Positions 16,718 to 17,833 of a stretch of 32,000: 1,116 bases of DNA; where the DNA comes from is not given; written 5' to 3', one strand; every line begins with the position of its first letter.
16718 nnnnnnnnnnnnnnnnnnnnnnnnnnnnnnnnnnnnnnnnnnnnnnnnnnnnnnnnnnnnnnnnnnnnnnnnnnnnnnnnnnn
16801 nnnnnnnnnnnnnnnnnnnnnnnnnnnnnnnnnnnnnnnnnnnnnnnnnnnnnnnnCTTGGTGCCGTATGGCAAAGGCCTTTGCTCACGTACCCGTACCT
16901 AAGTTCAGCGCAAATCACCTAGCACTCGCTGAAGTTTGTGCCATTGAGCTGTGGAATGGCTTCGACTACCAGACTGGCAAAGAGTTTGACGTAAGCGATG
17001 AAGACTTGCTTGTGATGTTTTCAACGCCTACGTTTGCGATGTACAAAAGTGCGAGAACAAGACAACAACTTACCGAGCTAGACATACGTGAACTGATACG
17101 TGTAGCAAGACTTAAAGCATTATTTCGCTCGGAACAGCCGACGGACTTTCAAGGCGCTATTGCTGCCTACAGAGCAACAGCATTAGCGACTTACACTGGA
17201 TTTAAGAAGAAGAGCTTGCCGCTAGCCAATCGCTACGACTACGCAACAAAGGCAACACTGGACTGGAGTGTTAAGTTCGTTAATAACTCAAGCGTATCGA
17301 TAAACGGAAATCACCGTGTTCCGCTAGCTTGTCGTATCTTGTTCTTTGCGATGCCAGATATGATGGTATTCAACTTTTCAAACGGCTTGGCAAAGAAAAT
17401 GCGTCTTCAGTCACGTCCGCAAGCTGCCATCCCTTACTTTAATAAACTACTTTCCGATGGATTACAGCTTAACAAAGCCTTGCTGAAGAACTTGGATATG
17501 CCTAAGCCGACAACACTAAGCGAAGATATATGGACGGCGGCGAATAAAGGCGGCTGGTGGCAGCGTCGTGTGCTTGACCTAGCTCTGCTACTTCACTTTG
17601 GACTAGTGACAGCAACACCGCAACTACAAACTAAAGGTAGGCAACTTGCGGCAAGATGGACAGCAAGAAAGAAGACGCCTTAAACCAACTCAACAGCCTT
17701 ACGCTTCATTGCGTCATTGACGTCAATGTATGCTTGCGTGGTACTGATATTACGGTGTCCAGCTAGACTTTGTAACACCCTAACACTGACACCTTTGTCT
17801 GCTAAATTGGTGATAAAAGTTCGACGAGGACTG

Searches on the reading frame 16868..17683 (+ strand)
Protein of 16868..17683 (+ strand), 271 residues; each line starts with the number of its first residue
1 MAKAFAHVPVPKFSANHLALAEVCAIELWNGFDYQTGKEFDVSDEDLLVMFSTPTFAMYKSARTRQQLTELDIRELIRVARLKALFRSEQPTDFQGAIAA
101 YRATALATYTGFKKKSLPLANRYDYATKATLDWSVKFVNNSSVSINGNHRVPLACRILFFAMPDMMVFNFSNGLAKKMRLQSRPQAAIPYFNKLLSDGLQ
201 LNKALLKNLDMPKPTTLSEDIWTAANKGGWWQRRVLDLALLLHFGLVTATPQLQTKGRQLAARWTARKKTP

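Call 3: search_protein_families(library=pfam, proteins=[window:16868-17683:+], max_evalue=0.01)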
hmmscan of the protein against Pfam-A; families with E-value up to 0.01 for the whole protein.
window:16868-17683:+ (271 aa): 0 families

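Call 4: search_protein_families(library=ncbifam, proteins=[window:16868-17683:+], max_evalue=0.01)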
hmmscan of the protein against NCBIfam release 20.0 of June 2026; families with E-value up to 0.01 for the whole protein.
window:16868-17683:+ (271 aa): 0 families

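Call 5: search_protein_families(library=padloc, proteins=[window:16868-17683:+], max_evalue=0.01)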
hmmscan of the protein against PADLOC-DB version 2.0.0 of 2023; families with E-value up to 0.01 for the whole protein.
window:16868-17683:+ (271 aa): 0 families

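Call 27: find_related_loci(query=window:16868-17683:+, collection=viral_contigs, flank=10000)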
Query window:16868-17683:+ (271 aa) in viral_contigs; peptide patterns used: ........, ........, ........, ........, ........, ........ (x = any residue, [..] = any of these).
No stretch of DNA in the collection matches any of the patterns.

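Call 45: find_related_loci(query=window:16868-17683:+, collection=metagenome_contigs, flank=10000)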
Query window:16868-17683:+ (271 aa) in metagenome_contigs; peptide patterns used: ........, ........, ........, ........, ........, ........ (x = any residue, [..] = any of these).
81 stretches matched a pattern; 15 encode a relative of the query (tblastn E <= 1e-3); 15 distinct loci.
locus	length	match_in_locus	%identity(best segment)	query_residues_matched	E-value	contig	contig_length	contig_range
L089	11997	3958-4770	96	1-271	2e-179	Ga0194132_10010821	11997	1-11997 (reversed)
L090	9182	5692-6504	94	1-271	1e-176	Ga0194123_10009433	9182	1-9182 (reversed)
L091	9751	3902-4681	94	1-260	9e-169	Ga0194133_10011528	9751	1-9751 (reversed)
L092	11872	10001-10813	83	1-271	2e-156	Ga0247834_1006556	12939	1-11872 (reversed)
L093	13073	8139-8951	83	1-271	2e-156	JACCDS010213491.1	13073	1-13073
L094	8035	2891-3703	83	1-271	2e-156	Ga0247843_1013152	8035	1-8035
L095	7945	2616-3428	82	1-271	2e-152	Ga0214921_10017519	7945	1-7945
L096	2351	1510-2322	78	1-271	5e-159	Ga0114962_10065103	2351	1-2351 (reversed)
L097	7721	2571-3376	86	1-268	4e-143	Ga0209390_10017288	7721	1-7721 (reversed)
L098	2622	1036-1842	78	1-269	1e-149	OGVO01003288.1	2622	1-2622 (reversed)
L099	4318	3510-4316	72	1-269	7e-137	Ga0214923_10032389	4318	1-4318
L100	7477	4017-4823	72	1-269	7e-135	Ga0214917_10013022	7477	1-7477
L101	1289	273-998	73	30-270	3e-128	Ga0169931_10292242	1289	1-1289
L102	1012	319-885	70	1-189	2e-96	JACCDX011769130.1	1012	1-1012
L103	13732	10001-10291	73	1-260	6e-40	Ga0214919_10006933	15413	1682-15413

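Call 48: search_protein_families(library=pfam, proteins=[L089:378-1076:+, L089:1073-1750:+, L089:1707-2183:+, L089:2193-2633:+, L089:2655-3674:+, L094:285-851:-, L094:883-1590:+, L094:1593-2639:+, L097:400-2181:-, L091:1527-2453:-], max_evalue=0.001)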
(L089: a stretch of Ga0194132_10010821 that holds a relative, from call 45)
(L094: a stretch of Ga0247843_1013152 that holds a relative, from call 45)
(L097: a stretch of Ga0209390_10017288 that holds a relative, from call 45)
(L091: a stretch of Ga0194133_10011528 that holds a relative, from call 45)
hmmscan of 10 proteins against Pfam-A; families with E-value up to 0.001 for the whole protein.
L089:378-1076:+ (232 aa): 1 family
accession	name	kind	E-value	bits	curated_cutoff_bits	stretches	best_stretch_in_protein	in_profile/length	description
PF02585.22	PIG-L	-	1.2e-22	81.2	28.2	1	12-134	1-128/129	GlcNAc-PI de-N-acetylase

L089:1073-1750:+ (225 aa): 1 family
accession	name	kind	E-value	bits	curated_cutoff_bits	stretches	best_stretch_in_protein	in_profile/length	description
PF21553.2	Formyl_trans_C_2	-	1.3e-11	44.4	27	1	168-220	5-57/58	Methionyl-tRNA formyltransferase, C-terminal domain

L089:1707-2183:+ (158 aa): 3 families
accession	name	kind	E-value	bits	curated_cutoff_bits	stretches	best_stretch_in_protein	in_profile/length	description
PF13302.13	Acetyltransf_3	-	5.3e-11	43.8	25.4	1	12-144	2-138/138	Acetyltransferase (GNAT) domain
PF00583.31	Acetyltransf_1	-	2.3e-08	34.8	20.7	1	23-143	2-116/116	Acetyltransferase (GNAT) family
PF08445.16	FR47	-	0.00012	22.4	22.1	1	92-148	27-82/86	FR47-like protein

L089:2193-2633:+ (146 aa): 0 families

L089:2655-3674:+ (340 aa): 2 families
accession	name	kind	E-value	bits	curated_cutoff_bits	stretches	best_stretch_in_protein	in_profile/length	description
PF03102.20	NeuB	-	2.4e-87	292.8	22.1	1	36-273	2-239/241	NeuB family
PF08666.17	SAF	-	3.5e-09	37.5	21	1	288-340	1-57/63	SAF domain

L094:285-851:- (188 aa): 1 family
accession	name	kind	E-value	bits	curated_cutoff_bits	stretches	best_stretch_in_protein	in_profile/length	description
PF02698.23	DUF218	-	9.8e-17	61.6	27.6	1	4-123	1-103/133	DUF218 domain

L094:883-1590:+ (235 aa): 1 family
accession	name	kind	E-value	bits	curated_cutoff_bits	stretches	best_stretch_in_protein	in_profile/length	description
PF00551.24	Formyl_trans_N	-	6.5e-15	55.8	26.1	1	80-170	78-168/181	Formyl transferase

L094:1593-2639:+ (348 aa): 2 families
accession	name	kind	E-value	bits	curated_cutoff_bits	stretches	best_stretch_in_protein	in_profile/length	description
PF03102.20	NeuB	-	1.7e-89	299.9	22.1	1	36-273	2-239/241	NeuB family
PF08666.17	SAF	-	4.3e-12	46.8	21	1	288-346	1-63/63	SAF domain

L097:400-2181:- (593 aa): 1 family
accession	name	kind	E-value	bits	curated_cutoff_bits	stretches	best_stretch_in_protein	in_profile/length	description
PF01757.29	Acyl_transf_3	-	1.4e-36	126.6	31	1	6-329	3-325/326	Acyltransferase domain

L091:1527-2453:- (308 aa): 1 family
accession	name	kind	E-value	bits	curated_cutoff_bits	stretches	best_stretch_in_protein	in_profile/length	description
PF01522.26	Polysacc_deac_1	-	3.4e-17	63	23.1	2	205-274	50-118/124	Polysaccharide deacetylase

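Call 49: search_protein_families(library=pfam, proteins=[L090:359-1411:-, L090:1424-2194:-, L090:2166-2384:-, L090:2397-3074:-, L090:3049-4347:-, L090:4344-5021:-, L090:5018-5305:-, L091:2450-3580:-, L093:4184-5914:-, L093:5904-7799:-], max_evalue=0.001)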
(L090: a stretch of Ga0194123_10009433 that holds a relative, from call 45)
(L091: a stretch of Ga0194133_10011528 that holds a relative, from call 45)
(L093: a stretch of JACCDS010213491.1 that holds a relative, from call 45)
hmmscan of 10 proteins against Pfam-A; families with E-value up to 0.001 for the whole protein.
L090:359-1411:- (350 aa): 2 families
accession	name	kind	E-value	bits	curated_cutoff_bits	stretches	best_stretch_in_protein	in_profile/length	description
PF08545.16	ACP_syn_III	-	1.8e-17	63.4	24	1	113-184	1-73/80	3-Oxoacyl-[acyl-carrier-protein (ACP)] synthase III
PF08541.16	ACP_syn_III_C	-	4.7e-17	62.4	26.6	1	250-335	1-87/90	3-Oxoacyl-[acyl-carrier-protein (ACP)] synthase III C terminal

L090:1424-2194:- (256 aa): 3 families
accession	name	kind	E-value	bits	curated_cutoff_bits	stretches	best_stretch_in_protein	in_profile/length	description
PF00106.31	adh_short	-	2.9e-35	122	26.6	1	12-200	3-190/195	short chain dehydrogenase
PF13561.12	adh_short_C2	-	1.1e-33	117.2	27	1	16-254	1-236/236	Enoyl-(Acyl carrier protein) reductase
PF08659.16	KR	-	6.3e-08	33.2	22.6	1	13-188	4-174/180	KR domain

L090:2166-2384:- (72 aa): 1 family
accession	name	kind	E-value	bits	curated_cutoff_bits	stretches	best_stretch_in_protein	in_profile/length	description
PF00550.31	PP-binding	-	5.8e-05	23.7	20.8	1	20-70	18-67/67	Phosphopantetheine attachment site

L090:2397-3074:- (225 aa): 2 families
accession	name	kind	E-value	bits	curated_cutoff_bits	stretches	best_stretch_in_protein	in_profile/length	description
PF17836.7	PglD_N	-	6.1e-11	43.2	23.4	1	19-93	2-73/78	PglD N-terminal domain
PF00132.30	Hexapep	-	2.1e-07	30.8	27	0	156-189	1-34/36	Bacterial transferase hexapeptide (six repeats)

L090:3049-4347:- (432 aa): 2 families
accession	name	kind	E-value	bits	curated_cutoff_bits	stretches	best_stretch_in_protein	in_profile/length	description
PF00501.34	AMP-binding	-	1e-19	71.1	29.9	1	43-295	43-357/384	AMP-binding enzyme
PF13193.12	AMP-binding_C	-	0.00021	22.6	24.5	1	356-420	1-65/76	AMP-binding enzyme C-terminal domain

L090:4344-5021:- (225 aa): 6 families
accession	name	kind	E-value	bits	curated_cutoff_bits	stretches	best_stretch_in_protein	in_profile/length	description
PF13561.12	adh_short_C2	-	9e-44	150.2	27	1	9-223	6-232/236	Enoyl-(Acyl carrier protein) reductase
PF00106.31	adh_short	-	1.2e-43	149.3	26.6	1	2-180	3-193/195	short chain dehydrogenase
PF08659.16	KR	-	4.8e-10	40.1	22.6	1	37-152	54-165/180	KR domain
PF01370.27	Epimerase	-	1.3e-06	28.4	20.9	1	2-126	1-118/240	NAD dependent epimerase/dehydratase family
PF08643.16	DUF1776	-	0.00031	20.7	25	1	84-184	112-213/294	Fungal family of unknown function (DUF1776)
PF23441.1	SDR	-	0.00035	20.5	27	0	117-175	143-200/258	SDR-like rossmann domain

L090:5018-5305:- (95 aa): 0 families

L091:2450-3580:- (376 aa): 1 family
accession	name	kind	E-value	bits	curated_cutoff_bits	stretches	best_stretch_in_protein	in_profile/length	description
PF00583.31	Acetyltransf_1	-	0.00076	20.2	20.7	0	41-116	24-86/116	Acetyltransferase (GNAT) family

L093:4184-5914:- (576 aa): 1 family
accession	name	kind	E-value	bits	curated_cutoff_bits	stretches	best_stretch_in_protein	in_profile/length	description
PF09491.16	RE_AlwI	-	9.3e-128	427.4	23.1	1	78-524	2-439/441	AlwI restriction endonuclease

L093:5904-7799:- (631 aa): 3 families
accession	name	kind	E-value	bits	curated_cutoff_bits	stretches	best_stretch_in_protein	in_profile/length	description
PF02086.21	MethyltransfD12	-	2.2e-86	290.1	22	2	21-259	1-251/253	D12 class N6 adenine-specific DNA methyltransferase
PF03602.21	Cons_hypoth95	-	5.8e-08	33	24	0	168-195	95-124/182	Conserved hypothetical protein 95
PF01555.25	N6_N4_Mtase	-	3.1e-05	24.5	26.7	0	186-320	2-148/221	DNA methylase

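Call 61: search_protein_families(library=pfam, proteins=[L095:359-1051:+, L095:1057-2307:-, L099:301-1248:-, L099:1260-1991:-, L099:1988-3001:-, L100:415-819:-, L100:1057-1590:-, L100:1706-2857:-, L100:2835-3527:-, L096:1-815:-], max_evalue=0.001)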
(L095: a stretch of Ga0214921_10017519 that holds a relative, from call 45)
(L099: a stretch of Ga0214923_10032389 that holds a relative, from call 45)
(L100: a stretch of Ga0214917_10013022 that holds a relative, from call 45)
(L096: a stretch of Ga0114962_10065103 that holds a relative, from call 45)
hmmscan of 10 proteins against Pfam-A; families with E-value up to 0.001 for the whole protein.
L095:359-1051:+ (230 aa): 1 family
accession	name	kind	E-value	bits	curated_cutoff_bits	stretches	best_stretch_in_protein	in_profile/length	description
PF09570.16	RE_SinI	-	2.9e-74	249.4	22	1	33-229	17-215/218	SinI restriction endonuclease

L095:1057-2307:- (416 aa): 1 family
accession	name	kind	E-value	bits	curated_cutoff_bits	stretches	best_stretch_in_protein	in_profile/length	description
PF00145.23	DNA_methylase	-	1.3e-57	196.1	22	1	11-365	2-323/324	C-5 cytosine-specific DNA methylase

L099:301-1248:- (315 aa): 1 family
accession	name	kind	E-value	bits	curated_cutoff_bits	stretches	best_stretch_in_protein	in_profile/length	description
PF14088.11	DUF4268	-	3.5e-28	98.8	27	1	175-308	2-139/140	Domain of unknown function (DUF4268)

L099:1260-1991:- (243 aa): 1 family
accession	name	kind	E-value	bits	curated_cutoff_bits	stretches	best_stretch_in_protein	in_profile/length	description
PF04555.19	XhoI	-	7.1e-64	215.7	25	1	30-217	5-190/191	Restriction endonuclease XhoI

L099:1988-3001:- (337 aa): 2 families
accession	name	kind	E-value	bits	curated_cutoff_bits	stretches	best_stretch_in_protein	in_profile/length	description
PF01555.25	N6_N4_Mtase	-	1.5e-39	136.7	26.7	1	83-316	2-219/221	DNA methylase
PF01170.24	UPF0020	-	4.9e-06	26.8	22.3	1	257-309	6-59/197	RMKL-like, methyltransferase domain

L100:415-819:- (134 aa): 0 families

L100:1057-1590:- (177 aa): 0 families

L100:1706-2857:- (383 aa): 1 family
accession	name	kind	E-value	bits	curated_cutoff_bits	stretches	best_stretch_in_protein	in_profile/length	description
PF00145.23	DNA_methylase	-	7.4e-63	213.4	22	2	9-138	1-130/324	C-5 cytosine-specific DNA methylase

L100:2835-3527:- (230 aa): 1 family
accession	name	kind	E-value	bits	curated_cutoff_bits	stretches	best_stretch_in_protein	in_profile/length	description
PF09517.16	RE_Eco29kI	-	7e-66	221.5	30.8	1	62-227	2-163/164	Eco29kI restriction endonuclease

L096:1-815:- (271 aa): 0 families

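Call 62: search_protein_families(library=pfam, proteins=[L103:114-2033:+, L103:2073-2996:+, L103:2971-4569:-, L103:4592-5197:-, L103:5717-6382:-, L103:6438-7166:-, L103:7459-8217:-, L103:8820-9680:-, L089:2193-2633:+, L092:7395-7961:-], max_evalue=0.001)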
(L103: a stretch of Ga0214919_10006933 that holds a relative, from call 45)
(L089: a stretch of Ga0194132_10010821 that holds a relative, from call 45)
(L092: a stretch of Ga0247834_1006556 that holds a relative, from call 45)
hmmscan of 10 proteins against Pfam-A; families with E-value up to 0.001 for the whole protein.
L103:114-2033:+ (639 aa): 6 families
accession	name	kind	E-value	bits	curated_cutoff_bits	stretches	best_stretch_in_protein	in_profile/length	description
PF00009.33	GTP_EFTU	-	4.4e-56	189.9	26.5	1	41-231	2-186/188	Elongation factor Tu GTP binding domain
PF21018.2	BipA_C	-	1.1e-45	154.3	23.8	1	521-628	1-108/110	TypA/BipA C-terminal domain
PF00679.30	EFG_C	-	3.5e-26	91.5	27.9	1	433-517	2-86/89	Elongation factor G C-terminus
PF03144.31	GTP_EFTU_D2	-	5.8e-09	36.7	30.3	1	256-325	1-72/73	Elongation factor Tu domain 2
PF22042.2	EF-G_D2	-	7.7e-07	29.6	27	1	253-324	13-80/84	Elongation factor G domain 2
PF01926.29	MMR_HSR1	-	9.9e-06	26.1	21.9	1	45-166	2-113/113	50S ribosome-binding GTPase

L103:2073-2996:+ (307 aa): 0 families

L103:2971-4569:- (532 aa): 19 families
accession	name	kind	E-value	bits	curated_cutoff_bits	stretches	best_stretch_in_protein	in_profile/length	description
PF00005.33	ABC_tran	-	4.6e-46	157.3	25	2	337-468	2-137/137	ABC transporter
PF12848.13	ABC_tran_Xtn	-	7.4e-26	90.5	25.9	1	224-309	2-85/85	ABC transporter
PF13304.12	AAA_21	-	1.7e-12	48.4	27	0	31-61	3-39/304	AAA domain, putative AbiEii toxin, Type IV TA system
PF02463.25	SMC_N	-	5.2e-08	33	40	0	29-51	26-48/220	RecF/RecN/SMC N terminal domain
PF13555.12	AAA_29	-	5.8e-06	26.4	27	0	17-55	12-50/61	P-loop containing region of AAA domain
PF05729.18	NACHT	-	6.1e-06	26.6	26.7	0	348-372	2-26/167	NACHT domain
PF13173.12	AAA_14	-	7.6e-06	26.4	27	0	349-399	5-46/129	AAA domain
PF13401.12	AAA_22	-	9.6e-06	26.4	27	0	349-484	8-113/130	AAA domain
PF00910.28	RNA_helicase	-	9.8e-06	26.5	21.5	0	32-66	3-34/105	RNA helicase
PF13479.12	AAA_24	-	2.2e-05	24.8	27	0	347-366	3-22/195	AAA domain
PF13521.12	AAA_28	-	2.3e-05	25.1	27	0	348-396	1-44/164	AAA domain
PF19263.5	DUF5906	-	4.4e-05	24.5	27.6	0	32-65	1-38/114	Family of unknown function (DUF5906)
PF13175.12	AAA_15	-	5.3e-05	23.4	32.1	0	19-331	16-260/374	AAA ATPase domain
PF03193.22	RsgA_GTPase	-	9e-05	22.8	30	0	347-378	107-138/174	RsgA GTPase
PF00004.35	AAA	-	0.0002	22.2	21.2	0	351-373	3-25/131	ATPase family associated with various cellular activities (AAA)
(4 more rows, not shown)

L103:4592-5197:- (201 aa): 2 families
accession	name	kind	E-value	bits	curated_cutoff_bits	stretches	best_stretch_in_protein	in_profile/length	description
PF00881.29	Nitroreductase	-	5.5e-39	134.5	23.5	1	7-177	1-167/167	Nitroreductase family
PF14512.11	TM1586_NiRdase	-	1.2e-08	35.3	27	1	9-58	141-191/215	Putative TM nitroreductase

L103:5717-6382:- (221 aa): 0 families

L103:6438-7166:- (242 aa): 0 families

L103:7459-8217:- (252 aa): 1 family
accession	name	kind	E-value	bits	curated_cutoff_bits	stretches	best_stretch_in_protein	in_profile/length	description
PF01596.23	Methyltransf_3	-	1.3e-05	25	22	1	85-189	33-137/204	O-methyltransferase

L103:8820-9680:- (286 aa): 2 families
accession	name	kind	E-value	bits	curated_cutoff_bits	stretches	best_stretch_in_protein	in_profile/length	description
PF08241.18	Methyltransf_11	-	9.3e-06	26.6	21.2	1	139-185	49-93/95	Methyltransferase domain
PF13649.12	Methyltransf_25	-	0.00032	21.8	27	1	139-183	53-97/97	Methyltransferase domain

L089:2193-2633:+ (146 aa): 0 families

L092:7395-7961:- (188 aa): 1 family
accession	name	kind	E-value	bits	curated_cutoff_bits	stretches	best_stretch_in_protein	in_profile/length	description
PF02698.23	DUF218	-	9.8e-17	61.6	27.6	1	4-123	1-103/133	DUF218 domain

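Call 76: search_protein_families(library=ncbifam, proteins=[L089:378-1076:+, L089:1073-1750:+, L089:1707-2183:+, L089:2193-2633:+, L089:2655-3674:+, L094:285-851:-, L094:883-1590:+, L094:1593-2639:+, L091:1527-2453:-, L091:2450-3580:-], max_evalue=0.00001)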
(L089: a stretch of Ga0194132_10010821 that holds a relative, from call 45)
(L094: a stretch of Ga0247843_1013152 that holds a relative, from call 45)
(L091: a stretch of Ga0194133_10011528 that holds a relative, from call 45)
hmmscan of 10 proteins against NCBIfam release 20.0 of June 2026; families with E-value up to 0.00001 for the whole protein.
L089:378-1076:+ (232 aa): 3 families
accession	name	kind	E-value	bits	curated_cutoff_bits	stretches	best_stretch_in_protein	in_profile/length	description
TIGR04001.1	thiol_BshB1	equivalog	1.4e-22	80.5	182.5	1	11-224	4-219/226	bacillithiol biosynthesis deacetylase BshB1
TIGR04000.1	thiol_BshB2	equivalog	3.7e-11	43.1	195.25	1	11-189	3-182/217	bacillithiol biosynthesis deacetylase BshB2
TIGR03445.1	mycothiol_MshB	equivalog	5.1e-06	26.6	224.35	0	12-47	1-36/284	N-acetyl-1-D-myo-inositol-2-amino-2-deoxy-alpha-D-glucopyranoside deacetylase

L089:1073-1750:+ (225 aa): 2 families
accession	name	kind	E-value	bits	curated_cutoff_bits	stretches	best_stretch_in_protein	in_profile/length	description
TIGR00460.1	fmt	equivalog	1.4e-09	37.5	201.5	1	67-215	103-256/315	methionyl-tRNA formyltransferase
NF005998.1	PRK08125.1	equivalog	9.4e-08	30.9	777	1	36-212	66-250/649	bifunctional UDP-4-amino-4-deoxy-L-arabinose formyltransferase/UDP-glucuronic acid oxidase ArnA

L089:1707-2183:+ (158 aa): 1 family
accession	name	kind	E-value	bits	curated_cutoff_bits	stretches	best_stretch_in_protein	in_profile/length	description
TIGR03585.1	PseH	equivalog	1.6e-13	51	93.1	1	20-146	9-136/156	UDP-4-amino-4,6-dideoxy-N-acetyl-beta-L-altrosamine N-acetyltransferase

L089:2193-2633:+ (146 aa): 0 families

L089:2655-3674:+ (340 aa): 2 families
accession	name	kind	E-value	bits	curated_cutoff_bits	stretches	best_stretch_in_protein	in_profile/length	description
TIGR03586.1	PseI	equivalog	1.8e-146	487.5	340.25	1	15-339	2-326/327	pseudaminic acid synthase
TIGR03569.1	NeuB_NnaB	equivalog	1.1e-87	294.2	399.65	1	16-338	2-327/329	N-acetylneuraminate synthase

L094:285-851:- (188 aa): 0 families

L094:883-1590:+ (235 aa): 7 families
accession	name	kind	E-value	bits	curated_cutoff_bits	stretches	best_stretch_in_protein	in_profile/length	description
NF005755.0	PRK07579.1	equivalog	7.1e-18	65.3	238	1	51-208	34-189/245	dTDP-4-amino-4,6-dideoxyglucose formyltransferase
TIGR00460.1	fmt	equivalog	5.5e-17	61.9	201.5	1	68-225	70-223/315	methionyl-tRNA formyltransferase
NF005414.0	PRK06988.1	equivalog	5.1e-15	55.2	316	1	40-203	36-200/311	formyltransferase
NF005998.1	PRK08125.1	equivalog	7e-15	54.4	777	1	74-203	69-198/649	bifunctional UDP-4-amino-4-deoxy-L-arabinose formyltransferase/UDP-glucuronic acid oxidase ArnA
TIGR00639.1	PurN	equivalog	6.1e-11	42.2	150.1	1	79-174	77-171/192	phosphoribosylglycinamide formyltransferase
TIGR00655.1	PurU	equivalog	7e-08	32.4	285.95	1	69-160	146-240/280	formyltetrahydrofolate deformylase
NF004684.0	PRK06027.1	subfamily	5.7e-07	29.5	223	1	76-161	160-246/286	formyltetrahydrofolate deformylase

L094:1593-2639:+ (348 aa): 2 families
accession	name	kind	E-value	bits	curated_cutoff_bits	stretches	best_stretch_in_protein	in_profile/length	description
TIGR03586.1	PseI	equivalog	4.5e-146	486.2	340.25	1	14-339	1-326/327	pseudaminic acid synthase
TIGR03569.1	NeuB_NnaB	equivalog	5.6e-92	308.3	399.65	1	16-339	2-328/329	N-acetylneuraminate synthase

L091:1527-2453:- (308 aa): 4 families
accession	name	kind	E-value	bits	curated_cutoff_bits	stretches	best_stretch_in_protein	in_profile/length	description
TIGR03938.2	deacetyl_PgaB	equivalog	1.6e-12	46.6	321.9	1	4-88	3-89/621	poly-beta-1,6-N-acetyl-D-glucosamine N-deacetylase PgaB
TIGR02884.1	spore_pdaA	equivalog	3e-06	27.1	298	0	206-274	82-150/224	delta-lactam-biosynthetic de-N-acetylase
TIGR02764.1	spore_ybaN_pdaB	equivalog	5.3e-06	26.3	237.4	0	206-275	51-119/191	polysaccharide deacetylase family sporulation protein PdaB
TIGR03933.1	PIA_icaB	equivalog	6.7e-06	25.8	248.35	0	29-92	38-101/245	intercellular adhesin biosynthesis polysaccharide N-deacetylase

L091:2450-3580:- (376 aa): 0 families

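Call 80: search_protein_families(library=phrogs, proteins=[window:16868-17683:+], max_evalue=0.001)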
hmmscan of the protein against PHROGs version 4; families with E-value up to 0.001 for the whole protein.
window:16868-17683:+ (271 aa): 0 families

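Call 86: search_solved_structures(query=window:16868-17683:+, max_evalue=1)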
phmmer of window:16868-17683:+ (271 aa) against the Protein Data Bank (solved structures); distinct sequences matched with E-value up to 1: 0.
